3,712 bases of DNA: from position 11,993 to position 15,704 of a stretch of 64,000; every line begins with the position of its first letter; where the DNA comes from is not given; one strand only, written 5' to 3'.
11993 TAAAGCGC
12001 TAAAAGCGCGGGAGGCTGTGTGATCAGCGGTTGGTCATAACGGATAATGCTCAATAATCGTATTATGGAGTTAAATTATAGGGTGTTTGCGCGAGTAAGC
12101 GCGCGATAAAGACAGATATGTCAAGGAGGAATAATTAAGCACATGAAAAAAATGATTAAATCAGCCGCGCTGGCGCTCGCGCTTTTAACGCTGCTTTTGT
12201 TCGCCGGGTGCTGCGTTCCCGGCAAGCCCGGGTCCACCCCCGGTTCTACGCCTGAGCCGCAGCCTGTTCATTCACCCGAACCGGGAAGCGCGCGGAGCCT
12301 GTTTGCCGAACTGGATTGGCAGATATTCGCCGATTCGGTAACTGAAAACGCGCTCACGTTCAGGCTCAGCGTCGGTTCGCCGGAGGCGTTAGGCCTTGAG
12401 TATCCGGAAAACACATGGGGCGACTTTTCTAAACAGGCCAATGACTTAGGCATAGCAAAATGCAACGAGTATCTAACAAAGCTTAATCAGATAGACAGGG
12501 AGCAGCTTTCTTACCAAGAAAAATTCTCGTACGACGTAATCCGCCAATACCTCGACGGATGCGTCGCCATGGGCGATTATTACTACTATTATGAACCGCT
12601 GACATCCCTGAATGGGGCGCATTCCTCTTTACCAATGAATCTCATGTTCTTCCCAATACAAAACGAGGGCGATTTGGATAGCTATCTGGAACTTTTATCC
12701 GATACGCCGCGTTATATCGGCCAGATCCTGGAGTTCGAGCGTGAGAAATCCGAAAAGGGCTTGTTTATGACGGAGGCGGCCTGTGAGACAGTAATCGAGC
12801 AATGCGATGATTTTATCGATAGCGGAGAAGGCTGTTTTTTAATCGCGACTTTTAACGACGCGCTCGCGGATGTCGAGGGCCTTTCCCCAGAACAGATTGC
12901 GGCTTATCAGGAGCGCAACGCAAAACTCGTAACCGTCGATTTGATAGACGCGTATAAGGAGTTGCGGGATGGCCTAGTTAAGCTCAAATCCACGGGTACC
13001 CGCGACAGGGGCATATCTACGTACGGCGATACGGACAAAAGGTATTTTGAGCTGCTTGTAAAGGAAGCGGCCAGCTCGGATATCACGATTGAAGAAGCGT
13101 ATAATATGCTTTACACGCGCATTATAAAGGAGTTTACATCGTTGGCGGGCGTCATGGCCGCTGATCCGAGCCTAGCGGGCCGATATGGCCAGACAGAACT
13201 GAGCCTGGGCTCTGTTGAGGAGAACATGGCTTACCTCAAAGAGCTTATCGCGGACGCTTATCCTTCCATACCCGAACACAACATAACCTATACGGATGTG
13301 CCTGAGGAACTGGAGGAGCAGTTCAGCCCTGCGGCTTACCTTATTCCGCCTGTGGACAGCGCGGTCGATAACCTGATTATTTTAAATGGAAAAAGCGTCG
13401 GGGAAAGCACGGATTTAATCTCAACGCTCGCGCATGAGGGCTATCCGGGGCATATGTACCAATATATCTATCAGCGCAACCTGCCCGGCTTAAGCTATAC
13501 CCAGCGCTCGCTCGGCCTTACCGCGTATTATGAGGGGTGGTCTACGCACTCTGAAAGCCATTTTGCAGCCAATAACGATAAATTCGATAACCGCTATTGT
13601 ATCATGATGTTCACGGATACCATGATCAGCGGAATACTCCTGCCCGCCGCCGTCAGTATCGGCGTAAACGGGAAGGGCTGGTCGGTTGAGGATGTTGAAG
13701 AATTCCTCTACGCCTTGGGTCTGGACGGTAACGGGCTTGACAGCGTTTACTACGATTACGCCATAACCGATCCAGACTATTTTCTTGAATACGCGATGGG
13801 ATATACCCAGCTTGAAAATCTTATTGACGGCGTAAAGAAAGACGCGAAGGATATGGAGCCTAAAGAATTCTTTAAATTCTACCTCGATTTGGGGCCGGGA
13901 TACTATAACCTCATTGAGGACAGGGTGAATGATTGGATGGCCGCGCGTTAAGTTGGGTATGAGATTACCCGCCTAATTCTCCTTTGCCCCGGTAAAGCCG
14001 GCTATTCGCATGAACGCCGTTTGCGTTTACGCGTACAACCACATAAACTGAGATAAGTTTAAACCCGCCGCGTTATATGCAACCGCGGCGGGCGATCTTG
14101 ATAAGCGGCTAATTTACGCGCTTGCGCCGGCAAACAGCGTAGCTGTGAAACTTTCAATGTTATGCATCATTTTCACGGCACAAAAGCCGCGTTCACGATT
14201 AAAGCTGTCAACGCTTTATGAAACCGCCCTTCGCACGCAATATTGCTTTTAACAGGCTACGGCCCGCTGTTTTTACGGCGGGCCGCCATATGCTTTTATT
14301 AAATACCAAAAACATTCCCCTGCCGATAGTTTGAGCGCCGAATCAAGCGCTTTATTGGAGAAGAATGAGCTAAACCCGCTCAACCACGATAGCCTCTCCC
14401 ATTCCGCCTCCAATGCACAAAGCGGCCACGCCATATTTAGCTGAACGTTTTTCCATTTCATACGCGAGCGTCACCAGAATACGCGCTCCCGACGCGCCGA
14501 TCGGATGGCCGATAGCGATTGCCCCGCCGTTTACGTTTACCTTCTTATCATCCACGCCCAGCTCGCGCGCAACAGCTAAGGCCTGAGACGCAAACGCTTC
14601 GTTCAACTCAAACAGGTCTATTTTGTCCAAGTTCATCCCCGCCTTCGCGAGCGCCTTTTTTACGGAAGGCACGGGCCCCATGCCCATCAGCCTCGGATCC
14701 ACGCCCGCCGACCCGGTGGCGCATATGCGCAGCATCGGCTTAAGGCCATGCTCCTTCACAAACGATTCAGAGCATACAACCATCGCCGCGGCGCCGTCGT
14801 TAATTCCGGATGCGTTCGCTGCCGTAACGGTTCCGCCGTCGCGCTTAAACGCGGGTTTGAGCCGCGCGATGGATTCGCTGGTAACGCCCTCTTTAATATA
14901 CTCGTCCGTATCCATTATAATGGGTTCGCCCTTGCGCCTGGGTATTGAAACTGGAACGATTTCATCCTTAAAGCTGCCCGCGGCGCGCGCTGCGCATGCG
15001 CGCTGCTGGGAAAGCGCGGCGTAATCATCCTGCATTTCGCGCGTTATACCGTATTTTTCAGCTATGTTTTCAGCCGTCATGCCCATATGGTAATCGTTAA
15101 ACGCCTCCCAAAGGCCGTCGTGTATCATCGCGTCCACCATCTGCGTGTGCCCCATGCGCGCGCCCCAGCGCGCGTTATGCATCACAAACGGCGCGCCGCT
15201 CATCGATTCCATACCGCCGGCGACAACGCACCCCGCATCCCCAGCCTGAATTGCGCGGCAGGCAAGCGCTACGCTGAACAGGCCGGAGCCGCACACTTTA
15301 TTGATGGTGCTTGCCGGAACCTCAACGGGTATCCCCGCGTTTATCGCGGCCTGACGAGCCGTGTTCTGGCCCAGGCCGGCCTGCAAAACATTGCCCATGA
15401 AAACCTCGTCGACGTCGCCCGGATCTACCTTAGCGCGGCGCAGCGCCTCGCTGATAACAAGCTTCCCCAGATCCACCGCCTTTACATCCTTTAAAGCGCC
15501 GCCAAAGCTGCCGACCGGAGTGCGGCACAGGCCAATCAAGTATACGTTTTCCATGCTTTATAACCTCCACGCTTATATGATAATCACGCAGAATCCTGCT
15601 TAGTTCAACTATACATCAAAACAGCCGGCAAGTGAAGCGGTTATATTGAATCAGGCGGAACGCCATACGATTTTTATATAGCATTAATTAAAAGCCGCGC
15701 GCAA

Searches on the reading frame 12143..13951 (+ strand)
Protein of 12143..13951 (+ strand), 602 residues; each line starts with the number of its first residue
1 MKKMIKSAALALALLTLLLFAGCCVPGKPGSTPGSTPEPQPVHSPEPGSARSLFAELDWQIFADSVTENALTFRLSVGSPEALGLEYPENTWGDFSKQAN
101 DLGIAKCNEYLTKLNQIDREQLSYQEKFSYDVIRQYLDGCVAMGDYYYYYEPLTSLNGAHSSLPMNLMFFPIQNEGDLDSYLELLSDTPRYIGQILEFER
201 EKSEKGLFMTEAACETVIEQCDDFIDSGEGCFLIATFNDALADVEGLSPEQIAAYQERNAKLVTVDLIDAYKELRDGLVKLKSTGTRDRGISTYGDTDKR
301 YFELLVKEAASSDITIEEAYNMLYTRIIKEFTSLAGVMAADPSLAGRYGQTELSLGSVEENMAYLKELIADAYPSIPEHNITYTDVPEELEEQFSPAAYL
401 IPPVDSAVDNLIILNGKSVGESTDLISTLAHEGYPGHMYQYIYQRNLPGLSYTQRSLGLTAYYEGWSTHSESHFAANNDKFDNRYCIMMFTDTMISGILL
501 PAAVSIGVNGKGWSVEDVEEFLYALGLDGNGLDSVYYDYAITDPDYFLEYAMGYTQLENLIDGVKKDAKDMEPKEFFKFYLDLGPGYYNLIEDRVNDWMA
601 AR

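Call 79: search_protein_families(library=pfam, proteins=[window:12143-13951:+], max_evalue=0.00001)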
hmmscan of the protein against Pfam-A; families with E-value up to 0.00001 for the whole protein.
window:12143-13951:+ (602 aa): 1 family
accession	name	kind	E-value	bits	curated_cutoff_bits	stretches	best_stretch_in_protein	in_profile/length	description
PF05960.17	DUF885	-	2.5e-60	206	32.4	1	82-586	6-523/532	Bacterial protein of unknown function (DUF885)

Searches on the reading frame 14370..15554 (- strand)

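Call 79: search_protein_families(library=pfam, proteins=[window:14370-15554:-], max_evalue=0.00001)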
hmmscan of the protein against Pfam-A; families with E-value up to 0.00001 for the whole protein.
window:14370-15554:- (394 aa): 2 families
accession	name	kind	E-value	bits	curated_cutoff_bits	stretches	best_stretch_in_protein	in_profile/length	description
PF00108.29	Thiolase_N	-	1.2e-104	349.8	26.4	1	4-264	1-260/260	Thiolase, N-terminal domain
PF02803.24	Thiolase_C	-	3.6e-51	172.4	27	1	272-393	2-123/123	Thiolase, C-terminal domain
